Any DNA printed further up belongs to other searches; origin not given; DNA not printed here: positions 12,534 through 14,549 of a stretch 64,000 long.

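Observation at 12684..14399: Exported TPR-like protein carrying a complete DnaJ-type zinc-finger (4 x CxxCxGxG)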

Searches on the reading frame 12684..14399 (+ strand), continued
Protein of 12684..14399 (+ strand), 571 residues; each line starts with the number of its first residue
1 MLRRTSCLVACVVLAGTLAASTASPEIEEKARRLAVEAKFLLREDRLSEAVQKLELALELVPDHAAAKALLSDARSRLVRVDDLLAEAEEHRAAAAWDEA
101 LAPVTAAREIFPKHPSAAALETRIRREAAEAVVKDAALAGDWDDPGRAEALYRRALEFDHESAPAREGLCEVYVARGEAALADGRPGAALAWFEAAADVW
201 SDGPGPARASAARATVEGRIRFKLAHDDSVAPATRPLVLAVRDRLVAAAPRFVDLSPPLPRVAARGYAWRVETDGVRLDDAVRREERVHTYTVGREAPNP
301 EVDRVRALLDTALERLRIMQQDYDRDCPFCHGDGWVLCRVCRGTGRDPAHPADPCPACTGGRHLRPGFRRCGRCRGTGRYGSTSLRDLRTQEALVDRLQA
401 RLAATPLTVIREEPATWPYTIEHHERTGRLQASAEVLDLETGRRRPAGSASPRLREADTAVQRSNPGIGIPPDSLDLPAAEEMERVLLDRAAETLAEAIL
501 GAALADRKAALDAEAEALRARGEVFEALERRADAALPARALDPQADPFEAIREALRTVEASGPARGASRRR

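Call 34: search_protein_families(library=pfam, proteins=[P0012, P0003, P0034, P0062, P0021, P0030, P0029, P0032, P0006, P0010], max_evalue=0.1)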
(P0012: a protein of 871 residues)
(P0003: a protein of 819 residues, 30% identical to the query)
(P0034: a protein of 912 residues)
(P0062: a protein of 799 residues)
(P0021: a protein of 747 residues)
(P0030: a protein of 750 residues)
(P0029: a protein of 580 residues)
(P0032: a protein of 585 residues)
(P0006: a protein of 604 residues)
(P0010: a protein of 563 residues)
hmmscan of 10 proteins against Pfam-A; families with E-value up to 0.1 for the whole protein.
P0012 (871 aa): 10 families
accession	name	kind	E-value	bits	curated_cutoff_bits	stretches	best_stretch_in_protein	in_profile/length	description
PF00684.25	DnaJ_CXXCXGXG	-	1.4e-17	64.1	32.7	4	568-638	1-64/65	DnaJ central domain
PF07719.23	TPR_2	-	5.2e-13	48.5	27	2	72-102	3-33/34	Tetratricopeptide repeat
PF13414.12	TPR_11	-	3.4e-09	36.7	26.8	1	77-107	1-31/42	TPR repeat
PF13181.12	TPR_8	-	1.9e-06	28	25.7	0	80-102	11-33/34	Tetratricopeptide repeat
PF25436.1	BSD2_CRD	-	2.5e-05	24.8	27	2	521-575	5-58/69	BSD2 cysteine rich domain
PF00515.34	TPR_1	-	4.8e-05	23.4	27.8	0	77-103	8-34/34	Tetratricopeptide repeat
PF13428.12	TPR_14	-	6.7e-05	23.6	23.5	0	319-360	3-44/44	Tetratricopeptide repeat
PF15777.11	Anti-TRAP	-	0.00028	21.2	32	0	541-564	11-40/59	Tryptophan RNA-binding attenuator protein inhibitory protein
PF14559.12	TPR_19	-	0.0016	19.1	25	2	33-111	2-66/68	Tetratricopeptide repeat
PF13431.12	TPR_17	-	0.0034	18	24.4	0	339-365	1-27/34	Tetratricopeptide repeat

P0003 (819 aa): 14 families
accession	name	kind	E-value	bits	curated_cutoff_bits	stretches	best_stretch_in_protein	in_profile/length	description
PF07719.23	TPR_2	-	3e-18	64.8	27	2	24-53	4-33/34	Tetratricopeptide repeat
PF00515.34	TPR_1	-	5.6e-10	39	27.8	1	24-53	4-33/34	Tetratricopeptide repeat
PF13432.12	TPR_16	-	7.3e-09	36.4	32.7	2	73-151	1-65/65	Tetratricopeptide repeat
PF13181.12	TPR_8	-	3.7e-08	33.4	25.7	1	24-53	4-33/34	Tetratricopeptide repeat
PF13428.12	TPR_14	-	3.8e-08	33.7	23.5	2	24-53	4-33/44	Tetratricopeptide repeat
PF13414.12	TPR_11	-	4.1e-06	26.8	26.8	0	326-362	1-37/42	TPR repeat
PF00684.25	DnaJ_CXXCXGXG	-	5.6e-05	23.8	32.7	0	511-537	37-65/65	DnaJ central domain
PF14559.12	TPR_19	-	0.0029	18.3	25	2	329-365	1-37/68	Tetratricopeptide repeat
PF13424.12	TPR_12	-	0.012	16.2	30.1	0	26-51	8-33/77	Tetratricopeptide repeat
PF13176.12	TPR_7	-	0.021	15.3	27.9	0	28-53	6-31/36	Tetratricopeptide repeat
PF13174.12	TPR_6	-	0.026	15.6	26.3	0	172-200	1-29/33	Tetratricopeptide repeat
PF25436.1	BSD2_CRD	-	0.03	15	27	0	618-636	5-23/69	BSD2 cysteine rich domain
PF20256.3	MoCoBD_2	-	0.03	14.3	27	1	732-798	103-169/283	Molybdopterin cofactor-binding domain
PF21002.2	TMEM106_N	-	0.033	15.2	24.5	0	586-615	36-65/91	Transmembrane protein 106 N-terminal region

P0034 (912 aa): 13 families
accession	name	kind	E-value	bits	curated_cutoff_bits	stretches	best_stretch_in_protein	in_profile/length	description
PF07719.23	TPR_2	-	5.7e-23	79.5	27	3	123-156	1-34/34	Tetratricopeptide repeat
PF00515.34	TPR_1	-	1.2e-14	53.8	27.8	2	123-156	1-34/34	Tetratricopeptide repeat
PF13428.12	TPR_14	-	3.7e-12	46.1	23.5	2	129-162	7-40/44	Tetratricopeptide repeat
PF13414.12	TPR_11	-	1.2e-10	41.4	26.8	1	133-159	4-30/42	TPR repeat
PF14559.12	TPR_19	-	3.4e-08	34.1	25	1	134-160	2-28/68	Tetratricopeptide repeat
PF12895.13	ANAPC3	-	1.3e-06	29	27.2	0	267-317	12-62/82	Anaphase-promoting complex, cyclosome, subunit 3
PF13174.12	TPR_6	-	4.2e-05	24.3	26.3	0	180-210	3-33/33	Tetratricopeptide repeat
PF13432.12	TPR_16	-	0.0022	18.8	32.7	1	128-160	2-34/65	Tetratricopeptide repeat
PF13181.12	TPR_8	-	0.0022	18.5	25.7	0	128-156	6-34/34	Tetratricopeptide repeat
PF13176.12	TPR_7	-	0.0054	17.2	27.9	0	161-192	3-35/36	Tetratricopeptide repeat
PF13371.12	TPR_9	-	0.0095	16.4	35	0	131-162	37-68/73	Tetratricopeptide repeat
PF13431.12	TPR_17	-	0.016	15.9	24.4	0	146-160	2-16/34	Tetratricopeptide repeat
PF13424.12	TPR_12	-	0.085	13.5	30.1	0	124-189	4-76/77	Tetratricopeptide repeat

P0062 (799 aa): 7 families
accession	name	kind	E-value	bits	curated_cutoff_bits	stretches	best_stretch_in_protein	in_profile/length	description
PF00684.25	DnaJ_CXXCXGXG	-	7e-07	29.9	32.7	3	444-504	1-65/65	DnaJ central domain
PF13432.12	TPR_16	-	3.2e-05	24.7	32.7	1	205-261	3-58/65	Tetratricopeptide repeat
PF07719.23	TPR_2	-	0.00054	20.3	27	0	202-231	4-33/34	Tetratricopeptide repeat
PF14559.12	TPR_19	-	0.00074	20.2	25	2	209-255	1-47/68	Tetratricopeptide repeat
PF00515.34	TPR_1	-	0.01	16.1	27.8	0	107-134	7-34/34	Tetratricopeptide repeat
PF13414.12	TPR_11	-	0.012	15.8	26.8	0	206-232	1-27/42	TPR repeat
PF23914.1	TPR_CcmH_CycH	-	0.025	14.9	42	0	108-160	57-108/158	Cytochrome c-type biogenesis protein H TPR domain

P0021 (747 aa): 17 families
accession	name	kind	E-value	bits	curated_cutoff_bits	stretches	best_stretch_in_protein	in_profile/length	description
PF07719.23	TPR_2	-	1.7e-26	90.5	27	4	124-151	7-34/34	Tetratricopeptide repeat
PF00515.34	TPR_1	-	2.3e-18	65.6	27.8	2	123-151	6-34/34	Tetratricopeptide repeat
PF13414.12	TPR_11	-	3.3e-18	65.5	26.8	2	127-154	3-30/42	TPR repeat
PF13432.12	TPR_16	-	2.4e-12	47.5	32.7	2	30-103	5-64/65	Tetratricopeptide repeat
PF13181.12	TPR_8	-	1.5e-11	44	25.7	2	222-251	1-30/34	Tetratricopeptide repeat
PF14559.12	TPR_19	-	1.8e-11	44.6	25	0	129-155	2-28/68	Tetratricopeptide repeat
PF13428.12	TPR_14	-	6.8e-10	39.1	23.5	0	124-155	7-38/44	Tetratricopeptide repeat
PF13424.12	TPR_12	-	1.3e-09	38.6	30.1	1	223-252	4-33/77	Tetratricopeptide repeat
PF24575.1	TPR_Slam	-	2.3e-08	34.8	35.2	1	72-120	49-97/104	Surface lipoprotein assembly modifier, N-terminal TPR repeats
PF13174.12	TPR_6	-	7.9e-08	32.9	26.3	0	224-252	2-30/33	Tetratricopeptide repeat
PF13176.12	TPR_7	-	3.3e-05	24.1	27.9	0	33-57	10-34/36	Tetratricopeptide repeat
PF25112.1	zf-AtTam37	-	0.00054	21.1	27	1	522-546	7-31/111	AtTam37 zinc finger region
PF25436.1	BSD2_CRD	-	0.0023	18.5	27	0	549-569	4-24/69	BSD2 cysteine rich domain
PF03704.23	BTAD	-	0.003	18.3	22.1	1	22-121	13-113/146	Bacterial transcriptional activator domain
PF13371.12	TPR_9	-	0.004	17.6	35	0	121-155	32-66/73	Tetratricopeptide repeat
PF00684.25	DnaJ_CXXCXGXG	-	0.014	16.1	32.7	1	523-568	16-65/65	DnaJ central domain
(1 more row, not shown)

P0030 (750 aa): 16 families
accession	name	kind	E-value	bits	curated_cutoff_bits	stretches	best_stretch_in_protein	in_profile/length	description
PF07719.23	TPR_2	-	1.8e-23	81.1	27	3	73-103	4-34/34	Tetratricopeptide repeat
PF13414.12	TPR_11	-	2.4e-17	62.8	26.8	2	128-158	4-34/42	TPR repeat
PF00515.34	TPR_1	-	3.8e-17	61.7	27.8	3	80-103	11-34/34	Tetratricopeptide repeat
PF13428.12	TPR_14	-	1.3e-15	56.7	23.5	2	77-111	8-42/44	Tetratricopeptide repeat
PF13432.12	TPR_16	-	8.6e-11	42.5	32.7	2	74-112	1-39/65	Tetratricopeptide repeat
PF14559.12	TPR_19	-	9e-11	42.4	25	2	130-155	3-28/68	Tetratricopeptide repeat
PF13181.12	TPR_8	-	6.5e-10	38.8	25.7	0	120-151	3-34/34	Tetratricopeptide repeat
PF13176.12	TPR_7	-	2e-06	27.9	27.9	1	80-102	9-31/36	Tetratricopeptide repeat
PF00684.25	DnaJ_CXXCXGXG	-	3.6e-05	24.4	32.7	1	503-541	25-65/65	DnaJ central domain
PF13424.12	TPR_12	-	0.00013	22.5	30.1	0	28-50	51-73/77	Tetratricopeptide repeat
PF24575.1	TPR_Slam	-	0.00076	20.3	35.2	0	69-112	46-89/104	Surface lipoprotein assembly modifier, N-terminal TPR repeats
PF25436.1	BSD2_CRD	-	0.0008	20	27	0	549-570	5-26/69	BSD2 cysteine rich domain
PF14863.12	Alkyl_sulf_dimr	-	0.0022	18.8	26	1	118-162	69-113/139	Alkyl sulfatase dimerisation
PF13174.12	TPR_6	-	0.003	18.6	26.3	1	80-102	10-32/33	Tetratricopeptide repeat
PF25112.1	zf-AtTam37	-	0.01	17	27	1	500-539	56-95/111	AtTam37 zinc finger region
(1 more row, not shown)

P0029 (580 aa): 2 families
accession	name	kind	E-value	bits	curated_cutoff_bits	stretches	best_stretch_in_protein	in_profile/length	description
PF00684.25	DnaJ_CXXCXGXG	-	7.8e-05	23.3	32.7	1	326-349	39-65/65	DnaJ central domain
PF07719.23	TPR_2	-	0.036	14.6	27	1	82-114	1-33/34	Tetratricopeptide repeat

P0032 (585 aa): 12 families
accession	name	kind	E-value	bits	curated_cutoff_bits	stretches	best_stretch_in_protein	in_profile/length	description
PF07719.23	TPR_2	-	3.1e-09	36.7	27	0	88-117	2-31/34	Tetratricopeptide repeat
PF00515.34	TPR_1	-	2.4e-05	24.4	27.8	0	142-166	8-32/34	Tetratricopeptide repeat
PF13414.12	TPR_11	-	0.0012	19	26.8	0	50-73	7-30/42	TPR repeat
PF14559.12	TPR_19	-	0.0036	18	25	1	145-186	1-42/68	Tetratricopeptide repeat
PF25436.1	BSD2_CRD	-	0.0079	16.8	27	1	334-391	2-59/69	BSD2 cysteine rich domain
PF13432.12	TPR_16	-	0.012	16.5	32.7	1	142-210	4-65/65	Tetratricopeptide repeat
PF13174.12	TPR_6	-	0.016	16.2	26.3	0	137-167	2-32/33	Tetratricopeptide repeat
PF00684.25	DnaJ_CXXCXGXG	-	0.021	15.5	32.7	1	337-390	1-65/65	DnaJ central domain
PF25433.1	DUF7895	-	0.027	15.3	27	0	371-405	4-36/75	Domain of unknown function (DUF7895)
PF13181.12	TPR_8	-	0.029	15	25.7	0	138-163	4-29/34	Tetratricopeptide repeat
PF08274.17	Zn_Ribbon_YjdM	-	0.042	14.3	30.8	1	321-342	11-27/30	PhnA Zinc-Ribbon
PF13176.12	TPR_7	-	0.081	13.5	27.9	0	79-101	10-32/36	Tetratricopeptide repeat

P0006 (604 aa): 8 families
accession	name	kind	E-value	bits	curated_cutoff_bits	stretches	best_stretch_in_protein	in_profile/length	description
PF07719.23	TPR_2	-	1.5e-06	28.3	27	1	59-84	8-33/34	Tetratricopeptide repeat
PF13414.12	TPR_11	-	3.9e-05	23.7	26.8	1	62-95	4-37/42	TPR repeat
PF00515.34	TPR_1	-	0.00023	21.3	27.8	0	62-85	11-34/34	Tetratricopeptide repeat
PF14559.12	TPR_19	-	0.00055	20.6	25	1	62-102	1-41/68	Tetratricopeptide repeat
PF13428.12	TPR_14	-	0.0046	18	23.5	1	60-94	9-43/44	Tetratricopeptide repeat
PF12773.13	DZR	-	0.029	15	27.3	1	354-399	1-44/45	Double zinc ribbon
PF13432.12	TPR_16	-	0.062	14.2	32.7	1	59-86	38-65/65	Tetratricopeptide repeat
PF13176.12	TPR_7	-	0.067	13.8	27.9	0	59-84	6-31/36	Tetratricopeptide repeat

P0010 (563 aa): 9 families
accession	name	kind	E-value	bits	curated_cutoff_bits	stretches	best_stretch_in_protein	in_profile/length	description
PF07719.23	TPR_2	-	4.7e-07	29.9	27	2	83-115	1-33/34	Tetratricopeptide repeat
PF13432.12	TPR_16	-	0.00031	21.6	32.7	1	71-109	18-56/65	Tetratricopeptide repeat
PF25058.1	ARM_TT21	-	0.0023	18.3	27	1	39-123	13-97/155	Tetratricopeptide repeat protein 21 ARM repeat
PF00515.34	TPR_1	-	0.0039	17.4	27.8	0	45-66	13-34/34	Tetratricopeptide repeat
PF13414.12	TPR_11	-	0.0085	16.2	26.8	1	46-66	7-27/42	TPR repeat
PF23733.2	GRXCR1-2_C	-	0.012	15.9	26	0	333-349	1-17/47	GRXCR1/2, C-terminal domain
PF00684.25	DnaJ_CXXCXGXG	-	0.045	14.5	32.7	0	328-350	39-64/65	DnaJ central domain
PF18551.6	TackOD1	-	0.078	13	32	0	343-386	76-121/188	Thaumarchaeal output domain 1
PF13428.12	TPR_14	-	0.082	14.1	23.5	1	40-73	8-41/44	Tetratricopeptide repeat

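Call 35: predict_structure(alignment_id=A2)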
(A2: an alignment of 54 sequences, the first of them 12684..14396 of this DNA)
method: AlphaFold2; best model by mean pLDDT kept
length: 571 residues; sequences in the alignment: 54
mean_pLDDT: 93.0   pTM: 0.75
mean pLDDT of the five models: 93.0, 92.7, 92.5, 91.9, 91.1
residues with pLDDT >= 90: 493; 70-90: 41; 50-70: 12; < 50: 25
segments of 3 or more residues with pLDDT < 50: 1-10, 13-19, 565-571
pLDDT, mean of each block of 10 residues (from residue 1): 44 48 83 98 97 98 97 98 98 98 98 97 98 96 93 98 98 98 98 98 98 98 93 95 98 88 82 97 98 96 97 97 93 91 89 86 83 91 94 97 97 97 98 97 96 98 97 97 98 98 98 98 97 98 97 95 57 38
secondary structure, 60 per line:
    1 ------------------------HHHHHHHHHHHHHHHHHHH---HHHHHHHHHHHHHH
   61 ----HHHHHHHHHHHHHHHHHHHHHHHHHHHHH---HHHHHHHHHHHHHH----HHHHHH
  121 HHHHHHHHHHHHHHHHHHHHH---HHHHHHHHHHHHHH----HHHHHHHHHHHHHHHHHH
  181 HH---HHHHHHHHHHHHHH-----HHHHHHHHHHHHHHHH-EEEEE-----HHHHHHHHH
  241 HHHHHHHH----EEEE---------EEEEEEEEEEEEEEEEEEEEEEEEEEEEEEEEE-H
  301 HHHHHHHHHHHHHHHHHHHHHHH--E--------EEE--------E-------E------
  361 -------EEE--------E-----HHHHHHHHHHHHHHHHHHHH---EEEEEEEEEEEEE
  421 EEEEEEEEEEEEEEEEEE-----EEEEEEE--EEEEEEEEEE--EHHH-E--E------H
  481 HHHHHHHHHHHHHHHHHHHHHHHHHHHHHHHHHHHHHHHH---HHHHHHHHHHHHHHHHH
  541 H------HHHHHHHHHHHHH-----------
elements in order: H25-43 H47-60 H65-93 H97-110 H115-141 H145-158 H163-182 H186-199 H205-220 E222-226 H232-248 E253-256 E266-298 H300-323 E335-337 E368-370 H385-404 E408-438 E444-450 E453-462 H480-520 H524-541 H548-560

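Call 40: list_cluster_members(proteins=[P0001, P0002, P0004, P0009, P0010, P0021, P0030, P0041, P0064, P0076])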
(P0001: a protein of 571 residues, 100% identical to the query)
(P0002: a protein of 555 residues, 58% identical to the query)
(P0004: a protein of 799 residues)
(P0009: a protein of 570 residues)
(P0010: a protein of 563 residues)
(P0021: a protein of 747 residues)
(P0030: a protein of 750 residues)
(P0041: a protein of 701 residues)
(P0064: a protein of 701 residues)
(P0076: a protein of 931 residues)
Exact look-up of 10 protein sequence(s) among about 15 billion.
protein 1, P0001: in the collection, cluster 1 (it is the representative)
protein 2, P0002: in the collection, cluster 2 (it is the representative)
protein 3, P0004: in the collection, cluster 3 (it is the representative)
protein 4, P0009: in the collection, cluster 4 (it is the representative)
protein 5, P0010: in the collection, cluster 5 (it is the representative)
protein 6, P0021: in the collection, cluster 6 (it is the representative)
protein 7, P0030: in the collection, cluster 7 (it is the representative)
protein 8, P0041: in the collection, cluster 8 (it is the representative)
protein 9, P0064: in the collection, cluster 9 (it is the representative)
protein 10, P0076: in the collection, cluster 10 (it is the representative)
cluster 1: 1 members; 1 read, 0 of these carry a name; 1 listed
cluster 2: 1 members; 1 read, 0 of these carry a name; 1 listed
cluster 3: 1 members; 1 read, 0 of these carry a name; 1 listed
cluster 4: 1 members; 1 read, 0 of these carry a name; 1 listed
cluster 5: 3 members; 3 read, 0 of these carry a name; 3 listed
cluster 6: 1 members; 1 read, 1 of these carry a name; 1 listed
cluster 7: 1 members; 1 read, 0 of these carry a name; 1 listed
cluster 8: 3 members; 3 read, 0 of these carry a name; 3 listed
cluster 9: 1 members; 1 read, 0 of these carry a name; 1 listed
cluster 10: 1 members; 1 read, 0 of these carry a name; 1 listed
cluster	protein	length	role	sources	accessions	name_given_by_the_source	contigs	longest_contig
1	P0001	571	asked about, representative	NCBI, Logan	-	-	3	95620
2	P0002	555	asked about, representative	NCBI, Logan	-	-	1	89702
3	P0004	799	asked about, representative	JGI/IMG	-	-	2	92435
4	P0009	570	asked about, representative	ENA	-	-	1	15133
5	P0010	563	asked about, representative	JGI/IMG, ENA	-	-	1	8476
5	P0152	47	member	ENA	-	-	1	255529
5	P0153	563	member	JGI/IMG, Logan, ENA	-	-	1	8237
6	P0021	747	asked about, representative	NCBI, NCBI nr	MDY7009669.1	MAG: tetratricopeptide repeat protein [Planctomycetota bacterium] | tetratricopeptide repeat protein [Planctomycetota bacterium]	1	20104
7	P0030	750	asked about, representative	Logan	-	-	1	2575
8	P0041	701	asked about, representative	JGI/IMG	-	-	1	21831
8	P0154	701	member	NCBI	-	-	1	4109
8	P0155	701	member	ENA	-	-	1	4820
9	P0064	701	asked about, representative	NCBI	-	-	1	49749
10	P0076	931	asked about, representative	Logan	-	-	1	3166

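Call 41: find_encoding_contigs(protein=P0004, flank=8000, max_places=1)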
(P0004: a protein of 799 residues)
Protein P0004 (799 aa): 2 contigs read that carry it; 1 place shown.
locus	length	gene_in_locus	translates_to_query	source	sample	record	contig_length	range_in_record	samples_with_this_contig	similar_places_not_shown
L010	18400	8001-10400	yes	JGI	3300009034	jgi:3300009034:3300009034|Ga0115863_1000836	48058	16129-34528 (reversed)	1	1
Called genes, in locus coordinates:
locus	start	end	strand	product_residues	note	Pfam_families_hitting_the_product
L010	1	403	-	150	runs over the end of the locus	PF00407:Bet_v_1 (weak), PF10604:Polyketide_cyc2, PF03364:Polyketide_cyc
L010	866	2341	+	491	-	PF05833:NFACT_N, PF05670:NFACT-R_1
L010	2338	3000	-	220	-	PF01936:NYN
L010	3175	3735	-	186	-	PF01966:HD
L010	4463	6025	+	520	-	PF16697:Yop-YscD_cpl, PF00498:FHA, PF16697:Yop-YscD_cpl, PF00498:FHA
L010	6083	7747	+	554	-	PF00702:Hydrolase, PF13419:HAD_2, PF13242:Hydrolase_like (weak), PF01933:CofD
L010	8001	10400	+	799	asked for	PF07719:TPR_2 (faint), PF13181:TPR_8 (faint), PF13428:TPR_14 (faint), PF00515:TPR_1 (faint), PF13414:TPR_11 (faint)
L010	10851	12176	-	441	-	PF00884:Sulfatase, PF01663:Phosphodiest, PF16347:SGSH_C (weak)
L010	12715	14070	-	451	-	PF00884:Sulfatase, PF01663:Phosphodiest (weak), PF16347:SGSH_C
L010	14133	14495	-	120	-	-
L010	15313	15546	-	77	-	-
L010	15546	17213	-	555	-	PF22842:Pel9A-like_beta_helix (weak), PF13229:Beta_helix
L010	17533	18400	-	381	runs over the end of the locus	PF14583:Pectate_lyase22, PF26549:Tricorn_N (faint), PF07676:PD40 (weak)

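Call 42: find_encoding_contigs(protein=P0064, flank=8000, max_places=1)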
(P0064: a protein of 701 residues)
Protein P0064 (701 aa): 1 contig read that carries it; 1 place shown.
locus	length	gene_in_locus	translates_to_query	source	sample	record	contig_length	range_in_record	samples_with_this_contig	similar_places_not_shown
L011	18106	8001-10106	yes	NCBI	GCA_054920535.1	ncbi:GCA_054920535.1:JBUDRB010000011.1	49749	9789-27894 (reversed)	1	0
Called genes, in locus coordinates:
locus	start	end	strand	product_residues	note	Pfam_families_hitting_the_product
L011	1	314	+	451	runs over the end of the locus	PF01266:DAO (faint), PF07992:Pyr_redox_2 (faint), PF12831:FAD_oxidored, PF13450:NAD_binding_8 (weak)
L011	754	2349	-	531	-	PF12072:RNase_Y_N, PF00013:KH_1, PF01966:HD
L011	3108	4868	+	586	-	PF21088:MS_channel_1st (weak), PF00924:MS_channel_2nd, PF21082:MS_channel_3rd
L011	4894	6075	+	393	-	PF01120:Alpha_L_fucos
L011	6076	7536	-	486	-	PF00884:Sulfatase, PF01663:Phosphodiest, PF01676:Metalloenzyme (weak), PF16347:SGSH_C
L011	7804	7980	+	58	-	-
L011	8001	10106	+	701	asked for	PF00515:TPR_1 (faint), PF07719:TPR_2 (faint), PF13428:TPR_14 (faint)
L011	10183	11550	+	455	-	-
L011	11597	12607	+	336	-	PF00890:FAD_binding_2, PF01134:GIDA (faint), PF01266:DAO (weak), PF07992:Pyr_redox_2, PF12831:FAD_oxidored (weak), PF13450:NAD_binding_8 (weak), PF13738:Pyr_redox_3, PF00070:Pyr_redox, +1 more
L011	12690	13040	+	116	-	-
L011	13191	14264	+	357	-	PF00793:DAHP_synth_1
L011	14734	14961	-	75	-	-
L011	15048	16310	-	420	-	PF00275:EPSP_synthase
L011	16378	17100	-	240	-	-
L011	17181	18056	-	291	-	PF17827:PrmC_N, PF03602:Cons_hypoth95 (weak), PF05175:MTS, PF06325:PrmA (weak), PF01170:UPF0020 (weak), PF08242:Methyltransf_12 (weak), PF13649:Methyltransf_25, PF13847:Methyltransf_31, +1 more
